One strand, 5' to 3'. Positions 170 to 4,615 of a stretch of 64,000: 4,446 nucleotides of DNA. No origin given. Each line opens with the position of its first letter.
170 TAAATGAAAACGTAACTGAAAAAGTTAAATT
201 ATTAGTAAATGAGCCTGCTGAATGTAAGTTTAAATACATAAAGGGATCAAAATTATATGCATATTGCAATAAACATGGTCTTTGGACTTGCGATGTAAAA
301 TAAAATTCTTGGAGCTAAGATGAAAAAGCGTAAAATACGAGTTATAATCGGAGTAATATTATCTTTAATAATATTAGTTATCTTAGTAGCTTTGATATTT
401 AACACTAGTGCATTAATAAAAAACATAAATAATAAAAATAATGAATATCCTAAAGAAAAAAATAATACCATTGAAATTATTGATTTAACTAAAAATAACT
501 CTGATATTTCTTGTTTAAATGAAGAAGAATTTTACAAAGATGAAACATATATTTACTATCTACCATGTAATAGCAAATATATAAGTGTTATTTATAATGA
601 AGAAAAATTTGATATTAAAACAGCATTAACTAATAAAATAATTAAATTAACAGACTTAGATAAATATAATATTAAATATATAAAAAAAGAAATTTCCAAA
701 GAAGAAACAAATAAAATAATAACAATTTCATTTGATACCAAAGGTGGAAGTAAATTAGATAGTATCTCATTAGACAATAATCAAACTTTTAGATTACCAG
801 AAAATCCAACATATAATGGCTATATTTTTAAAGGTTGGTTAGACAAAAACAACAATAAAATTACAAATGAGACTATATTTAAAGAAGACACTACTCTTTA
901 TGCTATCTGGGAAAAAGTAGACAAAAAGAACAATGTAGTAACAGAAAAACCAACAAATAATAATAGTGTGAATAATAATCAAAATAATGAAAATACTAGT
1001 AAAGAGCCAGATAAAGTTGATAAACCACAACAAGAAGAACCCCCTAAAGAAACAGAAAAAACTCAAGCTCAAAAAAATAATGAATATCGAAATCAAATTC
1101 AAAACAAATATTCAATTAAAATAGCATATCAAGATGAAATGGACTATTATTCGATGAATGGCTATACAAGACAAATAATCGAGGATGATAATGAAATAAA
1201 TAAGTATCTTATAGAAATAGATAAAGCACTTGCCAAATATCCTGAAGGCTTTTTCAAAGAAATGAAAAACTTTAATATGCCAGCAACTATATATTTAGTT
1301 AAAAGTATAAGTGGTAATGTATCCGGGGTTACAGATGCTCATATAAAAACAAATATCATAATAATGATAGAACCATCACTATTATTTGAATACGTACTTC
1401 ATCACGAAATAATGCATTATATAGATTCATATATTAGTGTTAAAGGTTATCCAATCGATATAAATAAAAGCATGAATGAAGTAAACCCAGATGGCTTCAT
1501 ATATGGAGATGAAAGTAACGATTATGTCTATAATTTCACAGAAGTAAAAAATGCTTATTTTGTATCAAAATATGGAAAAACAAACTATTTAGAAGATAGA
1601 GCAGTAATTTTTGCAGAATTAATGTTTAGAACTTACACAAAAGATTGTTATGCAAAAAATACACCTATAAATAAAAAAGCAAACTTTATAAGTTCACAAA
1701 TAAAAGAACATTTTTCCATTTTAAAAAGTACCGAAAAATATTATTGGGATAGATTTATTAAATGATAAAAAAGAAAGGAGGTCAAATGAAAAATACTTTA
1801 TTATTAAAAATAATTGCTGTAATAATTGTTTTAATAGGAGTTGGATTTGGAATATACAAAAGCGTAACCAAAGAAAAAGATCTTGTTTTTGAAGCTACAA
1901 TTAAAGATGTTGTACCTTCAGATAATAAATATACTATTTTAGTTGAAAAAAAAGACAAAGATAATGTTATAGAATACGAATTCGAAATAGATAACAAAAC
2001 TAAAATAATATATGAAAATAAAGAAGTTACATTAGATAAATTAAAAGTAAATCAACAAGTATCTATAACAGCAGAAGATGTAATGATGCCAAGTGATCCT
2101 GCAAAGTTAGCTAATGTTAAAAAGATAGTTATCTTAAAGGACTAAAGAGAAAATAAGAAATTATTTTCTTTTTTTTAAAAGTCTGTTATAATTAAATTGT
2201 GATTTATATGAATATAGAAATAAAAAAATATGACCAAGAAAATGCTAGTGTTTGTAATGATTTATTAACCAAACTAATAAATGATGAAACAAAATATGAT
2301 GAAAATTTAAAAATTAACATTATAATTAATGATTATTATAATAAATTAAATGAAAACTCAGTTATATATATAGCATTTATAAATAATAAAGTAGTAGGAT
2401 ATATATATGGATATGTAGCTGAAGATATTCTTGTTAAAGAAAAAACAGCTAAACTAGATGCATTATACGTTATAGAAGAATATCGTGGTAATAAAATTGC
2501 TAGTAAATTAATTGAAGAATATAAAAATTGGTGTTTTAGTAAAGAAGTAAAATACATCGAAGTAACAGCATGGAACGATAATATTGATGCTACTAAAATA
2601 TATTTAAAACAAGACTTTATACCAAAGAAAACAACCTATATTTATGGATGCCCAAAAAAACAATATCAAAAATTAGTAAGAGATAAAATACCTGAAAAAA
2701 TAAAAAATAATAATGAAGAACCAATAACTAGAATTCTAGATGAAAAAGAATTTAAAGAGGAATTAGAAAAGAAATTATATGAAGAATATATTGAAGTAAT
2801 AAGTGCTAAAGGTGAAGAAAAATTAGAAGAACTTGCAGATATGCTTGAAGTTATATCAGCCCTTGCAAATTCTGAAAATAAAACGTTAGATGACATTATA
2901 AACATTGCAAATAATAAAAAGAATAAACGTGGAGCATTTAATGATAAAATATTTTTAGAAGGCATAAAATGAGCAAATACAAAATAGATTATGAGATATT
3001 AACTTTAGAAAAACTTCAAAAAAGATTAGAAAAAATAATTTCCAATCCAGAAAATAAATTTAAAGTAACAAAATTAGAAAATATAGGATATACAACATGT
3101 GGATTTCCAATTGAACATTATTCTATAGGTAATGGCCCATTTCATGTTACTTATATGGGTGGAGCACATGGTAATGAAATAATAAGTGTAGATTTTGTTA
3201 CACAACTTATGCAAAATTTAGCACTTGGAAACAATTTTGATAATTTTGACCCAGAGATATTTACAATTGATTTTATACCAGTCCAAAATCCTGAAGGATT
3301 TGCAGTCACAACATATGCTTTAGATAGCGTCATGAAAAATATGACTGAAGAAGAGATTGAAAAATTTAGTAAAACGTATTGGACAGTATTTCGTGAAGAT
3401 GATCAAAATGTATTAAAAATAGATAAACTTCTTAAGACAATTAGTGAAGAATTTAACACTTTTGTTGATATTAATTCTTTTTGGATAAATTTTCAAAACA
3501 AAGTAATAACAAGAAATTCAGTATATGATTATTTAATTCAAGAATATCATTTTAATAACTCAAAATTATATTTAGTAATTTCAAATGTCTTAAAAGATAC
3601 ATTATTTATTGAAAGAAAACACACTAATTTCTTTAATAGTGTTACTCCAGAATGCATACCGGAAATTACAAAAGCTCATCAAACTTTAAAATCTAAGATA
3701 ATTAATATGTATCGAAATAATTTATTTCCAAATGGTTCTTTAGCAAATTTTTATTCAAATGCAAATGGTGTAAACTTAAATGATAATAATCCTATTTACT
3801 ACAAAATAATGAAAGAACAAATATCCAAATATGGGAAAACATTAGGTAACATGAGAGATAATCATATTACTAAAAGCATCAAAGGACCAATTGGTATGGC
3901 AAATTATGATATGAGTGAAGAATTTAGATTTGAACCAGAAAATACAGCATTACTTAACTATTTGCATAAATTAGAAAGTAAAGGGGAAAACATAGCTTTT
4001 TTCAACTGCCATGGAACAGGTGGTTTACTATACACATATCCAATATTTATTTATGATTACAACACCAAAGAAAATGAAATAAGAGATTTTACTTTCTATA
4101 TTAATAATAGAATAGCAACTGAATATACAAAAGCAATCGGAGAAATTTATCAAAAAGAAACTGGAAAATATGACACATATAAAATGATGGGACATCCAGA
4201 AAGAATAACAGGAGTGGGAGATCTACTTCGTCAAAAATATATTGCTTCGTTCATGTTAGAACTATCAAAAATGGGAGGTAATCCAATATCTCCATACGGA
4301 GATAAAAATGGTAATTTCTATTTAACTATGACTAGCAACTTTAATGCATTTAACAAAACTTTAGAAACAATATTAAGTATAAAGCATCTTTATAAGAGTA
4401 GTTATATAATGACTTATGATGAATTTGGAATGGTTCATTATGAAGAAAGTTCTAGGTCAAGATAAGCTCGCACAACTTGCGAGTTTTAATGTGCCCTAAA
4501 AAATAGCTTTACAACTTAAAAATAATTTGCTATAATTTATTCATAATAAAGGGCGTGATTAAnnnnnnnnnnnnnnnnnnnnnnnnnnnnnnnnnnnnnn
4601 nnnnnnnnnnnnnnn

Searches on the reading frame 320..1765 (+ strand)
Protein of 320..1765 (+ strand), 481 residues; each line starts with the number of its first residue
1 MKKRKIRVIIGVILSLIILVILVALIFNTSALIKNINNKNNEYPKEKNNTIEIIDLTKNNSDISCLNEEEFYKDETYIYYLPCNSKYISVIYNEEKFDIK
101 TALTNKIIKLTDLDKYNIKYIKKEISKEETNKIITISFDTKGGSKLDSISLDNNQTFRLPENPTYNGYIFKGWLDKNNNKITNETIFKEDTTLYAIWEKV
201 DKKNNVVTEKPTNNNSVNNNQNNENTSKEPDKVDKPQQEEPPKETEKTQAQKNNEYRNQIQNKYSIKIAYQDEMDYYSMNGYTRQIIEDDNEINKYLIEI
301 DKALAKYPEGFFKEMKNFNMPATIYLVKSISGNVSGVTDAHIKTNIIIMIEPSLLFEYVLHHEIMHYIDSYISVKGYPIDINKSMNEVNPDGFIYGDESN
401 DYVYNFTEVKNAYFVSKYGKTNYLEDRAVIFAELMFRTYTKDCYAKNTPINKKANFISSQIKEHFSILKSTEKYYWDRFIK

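Call 36: search_protein_families(library=pfam, proteins=[window:320-1765:+], max_evalue=0.01)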
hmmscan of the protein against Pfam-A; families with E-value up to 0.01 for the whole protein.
window:320-1765:+ (481 aa): 1 family
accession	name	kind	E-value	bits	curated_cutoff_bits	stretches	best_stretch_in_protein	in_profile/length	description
PF09479.16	Flg_new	-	1.1e-11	45.1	27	1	135-195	2-64/65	Listeria-Bacteroides repeat domain (List_Bact_rpt)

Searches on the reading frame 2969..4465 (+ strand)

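Call 36: search_protein_families(library=pfam, proteins=[window:2969-4465:+], max_evalue=0.01)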
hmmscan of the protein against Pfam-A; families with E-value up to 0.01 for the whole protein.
window:2969-4465:+ (498 aa): 1 family
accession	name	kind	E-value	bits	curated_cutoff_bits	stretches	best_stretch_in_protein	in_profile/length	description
PF00246.29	Peptidase_M14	-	1.7e-10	41.4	21.6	1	32-128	14-109/286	Zinc carboxypeptidase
